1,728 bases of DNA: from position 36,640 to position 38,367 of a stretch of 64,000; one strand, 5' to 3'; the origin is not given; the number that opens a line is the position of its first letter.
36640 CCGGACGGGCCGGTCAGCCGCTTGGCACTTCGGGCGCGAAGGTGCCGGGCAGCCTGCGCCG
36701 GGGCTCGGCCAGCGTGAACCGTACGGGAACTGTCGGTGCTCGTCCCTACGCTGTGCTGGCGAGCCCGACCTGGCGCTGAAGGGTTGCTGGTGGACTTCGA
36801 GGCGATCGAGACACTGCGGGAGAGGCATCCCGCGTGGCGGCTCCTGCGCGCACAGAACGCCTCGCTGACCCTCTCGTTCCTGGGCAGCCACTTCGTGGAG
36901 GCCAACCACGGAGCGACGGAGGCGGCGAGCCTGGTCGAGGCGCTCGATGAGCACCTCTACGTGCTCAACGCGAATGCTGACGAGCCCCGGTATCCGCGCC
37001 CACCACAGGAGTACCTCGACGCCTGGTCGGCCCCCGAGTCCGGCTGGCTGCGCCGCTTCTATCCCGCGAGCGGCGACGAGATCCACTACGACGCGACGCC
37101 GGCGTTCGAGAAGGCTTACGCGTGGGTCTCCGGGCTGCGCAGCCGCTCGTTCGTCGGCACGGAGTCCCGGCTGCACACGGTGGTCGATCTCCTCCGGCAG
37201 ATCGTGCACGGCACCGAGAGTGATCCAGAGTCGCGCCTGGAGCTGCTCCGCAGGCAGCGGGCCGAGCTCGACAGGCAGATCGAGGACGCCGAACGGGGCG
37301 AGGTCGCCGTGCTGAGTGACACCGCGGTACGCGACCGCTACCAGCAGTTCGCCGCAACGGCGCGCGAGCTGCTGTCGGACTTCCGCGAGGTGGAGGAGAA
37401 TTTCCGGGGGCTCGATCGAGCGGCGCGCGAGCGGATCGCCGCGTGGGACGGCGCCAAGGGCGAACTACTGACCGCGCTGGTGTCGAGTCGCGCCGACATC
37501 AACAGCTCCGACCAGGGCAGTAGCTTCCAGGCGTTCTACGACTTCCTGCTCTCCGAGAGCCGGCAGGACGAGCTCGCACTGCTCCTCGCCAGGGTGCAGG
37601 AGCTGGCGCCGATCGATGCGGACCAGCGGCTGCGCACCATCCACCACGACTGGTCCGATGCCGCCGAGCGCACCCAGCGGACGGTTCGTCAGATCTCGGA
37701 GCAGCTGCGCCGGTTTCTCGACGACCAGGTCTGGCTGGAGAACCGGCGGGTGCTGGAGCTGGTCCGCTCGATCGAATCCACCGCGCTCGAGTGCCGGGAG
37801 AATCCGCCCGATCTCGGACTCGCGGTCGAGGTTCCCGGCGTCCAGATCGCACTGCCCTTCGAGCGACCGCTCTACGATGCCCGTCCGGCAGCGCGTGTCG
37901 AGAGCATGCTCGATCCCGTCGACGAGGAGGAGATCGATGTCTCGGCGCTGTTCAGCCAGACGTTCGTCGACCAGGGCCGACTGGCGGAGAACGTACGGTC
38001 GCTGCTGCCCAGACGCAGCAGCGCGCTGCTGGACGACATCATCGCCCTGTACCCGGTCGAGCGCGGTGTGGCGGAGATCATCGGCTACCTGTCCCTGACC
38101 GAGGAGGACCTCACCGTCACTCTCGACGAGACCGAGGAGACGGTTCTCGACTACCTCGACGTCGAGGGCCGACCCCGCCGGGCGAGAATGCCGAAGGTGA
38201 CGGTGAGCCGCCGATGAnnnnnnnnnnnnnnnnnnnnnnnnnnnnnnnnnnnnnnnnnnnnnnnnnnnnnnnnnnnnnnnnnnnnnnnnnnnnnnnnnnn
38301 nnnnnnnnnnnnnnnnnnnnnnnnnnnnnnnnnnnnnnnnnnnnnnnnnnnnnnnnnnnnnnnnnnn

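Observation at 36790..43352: Complete, translationally coupled Wadjet (JetABCD / MksFEBG / EptABCD-type) SMC-like anti-plasmid operon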

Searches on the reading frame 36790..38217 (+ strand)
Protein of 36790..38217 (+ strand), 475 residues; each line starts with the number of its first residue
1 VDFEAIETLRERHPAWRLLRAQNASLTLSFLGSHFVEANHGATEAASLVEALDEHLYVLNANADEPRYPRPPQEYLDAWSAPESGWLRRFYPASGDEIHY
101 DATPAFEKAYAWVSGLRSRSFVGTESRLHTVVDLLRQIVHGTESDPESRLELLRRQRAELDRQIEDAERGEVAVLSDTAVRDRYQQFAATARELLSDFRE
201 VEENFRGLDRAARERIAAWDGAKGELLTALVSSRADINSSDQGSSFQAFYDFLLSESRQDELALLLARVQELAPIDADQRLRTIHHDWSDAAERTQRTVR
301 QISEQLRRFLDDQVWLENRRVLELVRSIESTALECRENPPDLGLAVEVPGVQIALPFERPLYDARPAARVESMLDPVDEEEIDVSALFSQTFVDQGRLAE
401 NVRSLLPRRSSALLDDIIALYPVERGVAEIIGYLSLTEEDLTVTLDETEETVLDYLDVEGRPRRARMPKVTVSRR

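Call 4: search_protein_families(library=pfam, proteins=[window:36790-38217:+], max_evalue=0.01)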
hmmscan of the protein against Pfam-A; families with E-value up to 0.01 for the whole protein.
window:36790-38217:+ (475 aa): 2 families
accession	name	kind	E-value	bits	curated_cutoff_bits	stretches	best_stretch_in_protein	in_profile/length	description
PF11855.13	DUF3375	-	2.4e-139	465.7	28.6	1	9-471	2-473/474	Protein of unknown function (DUF3375)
PF13675.11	PilJ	-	0.0048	17.4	26.6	0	28-93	32-95/114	Type IV pili methyl-accepting chemotaxis transducer N-term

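Call 5: search_protein_families(library=padloc, proteins=[window:36790-38217:+], max_evalue=0.01)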
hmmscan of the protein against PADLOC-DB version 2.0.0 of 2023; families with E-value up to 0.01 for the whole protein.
window:36790-38217:+ (475 aa): 11 families
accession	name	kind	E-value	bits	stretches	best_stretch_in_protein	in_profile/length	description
PDLC00457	JetA1|JetA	-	3.2e-192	637.7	1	1-474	1-478/480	DUF3375 domain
PDLC00444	JetA1|JetA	-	1.8e-76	255.8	1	2-470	3-485/489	DUF3375 domain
PDLC00460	JetA1|JetA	-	9.6e-73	243.5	1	4-472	8-478/487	DUF3375 domain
PDLC00455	JetA1|JetA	-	6.1e-58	194.7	1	1-471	1-477/484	DUF3375 domain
PDLC00461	JetA1|JetA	-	5.7e-48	161.8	1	11-473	15-473/486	DUF3375 domain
PDLC00452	JetA1|JetA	-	1.3e-28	97.8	1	8-472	14-487/499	DUF3375 domain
PDLC00464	JetA1|JetA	-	1.5e-20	71.6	1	13-472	17-480/492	DUF3375 domain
PDLC00447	JetA1|JetA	-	1.2e-19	68.5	1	11-473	18-480/484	DUF3375 domain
PDLC00465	JetA1|JetA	-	1.8e-16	57.8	1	15-472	21-478/502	DUF3375 domain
PDLC00459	JetA1|JetA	-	2.7e-08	31.2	1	13-470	22-472/486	DUF3375 domain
PDLC00463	JetA1|JetA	-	3.7e-06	24.1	1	70-330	110-375/557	DUF3375 domain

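Call 6: search_protein_families(library=ncbifam, proteins=[window:36790-38217:+], max_evalue=0.01)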
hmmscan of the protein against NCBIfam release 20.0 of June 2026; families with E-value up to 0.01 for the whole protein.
window:36790-38217:+ (475 aa): 0 families

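Call 27: search_solved_structures(query=window:36790-38217:+, max_evalue=0.01)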
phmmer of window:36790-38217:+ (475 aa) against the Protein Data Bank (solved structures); distinct sequences matched with E-value up to 0.01: 4.
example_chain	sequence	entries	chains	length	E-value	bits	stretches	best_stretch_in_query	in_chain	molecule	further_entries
8q72_E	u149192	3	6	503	1.7e-20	76.8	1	9-334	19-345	JetA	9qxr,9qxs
8as8_E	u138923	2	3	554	2.2e-20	76.4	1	9-334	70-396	JetA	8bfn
9qxt_E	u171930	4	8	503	2.4e-20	76.3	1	9-334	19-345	JetA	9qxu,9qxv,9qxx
8dk1_A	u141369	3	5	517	4.2e-19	72.2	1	8-438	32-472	JetA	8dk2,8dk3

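Call 56: list_cluster_members(proteins=[window:36790-38214:+, window:38214-38804:+, window:42201-43349:+])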
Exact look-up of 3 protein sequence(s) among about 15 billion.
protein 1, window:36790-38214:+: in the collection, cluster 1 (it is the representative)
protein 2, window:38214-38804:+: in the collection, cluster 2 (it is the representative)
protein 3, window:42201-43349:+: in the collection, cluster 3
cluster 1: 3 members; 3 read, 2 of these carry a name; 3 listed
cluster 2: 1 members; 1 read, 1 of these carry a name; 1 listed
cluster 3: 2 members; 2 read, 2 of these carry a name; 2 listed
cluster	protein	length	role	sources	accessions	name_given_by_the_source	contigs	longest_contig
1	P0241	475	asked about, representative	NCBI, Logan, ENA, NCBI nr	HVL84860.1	MAG TPA: DUF3375 domain-containing protein [Pseudonocardia sp.] | DUF3375 domain-containing protein [Pseudonocardia sp.]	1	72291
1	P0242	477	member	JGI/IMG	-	hypothetical protein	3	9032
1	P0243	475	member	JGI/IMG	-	-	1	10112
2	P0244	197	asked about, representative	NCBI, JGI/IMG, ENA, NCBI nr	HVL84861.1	MAG TPA: DUF4194 domain-containing protein [Pseudonocardia sp.] | hypothetical protein | DUF4194 domain-containing protein [Pseudonocardia sp.]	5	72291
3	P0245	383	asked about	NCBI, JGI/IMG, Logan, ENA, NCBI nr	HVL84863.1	MAG TPA: Wadjet anti-phage system protein JetD domain-containing protein [Pseudonocardia ... | hypothetical protein | Wadjet anti-phage system protein JetD domain-containing protein [Pseudonocardia sp.]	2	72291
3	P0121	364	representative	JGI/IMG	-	hypothetical protein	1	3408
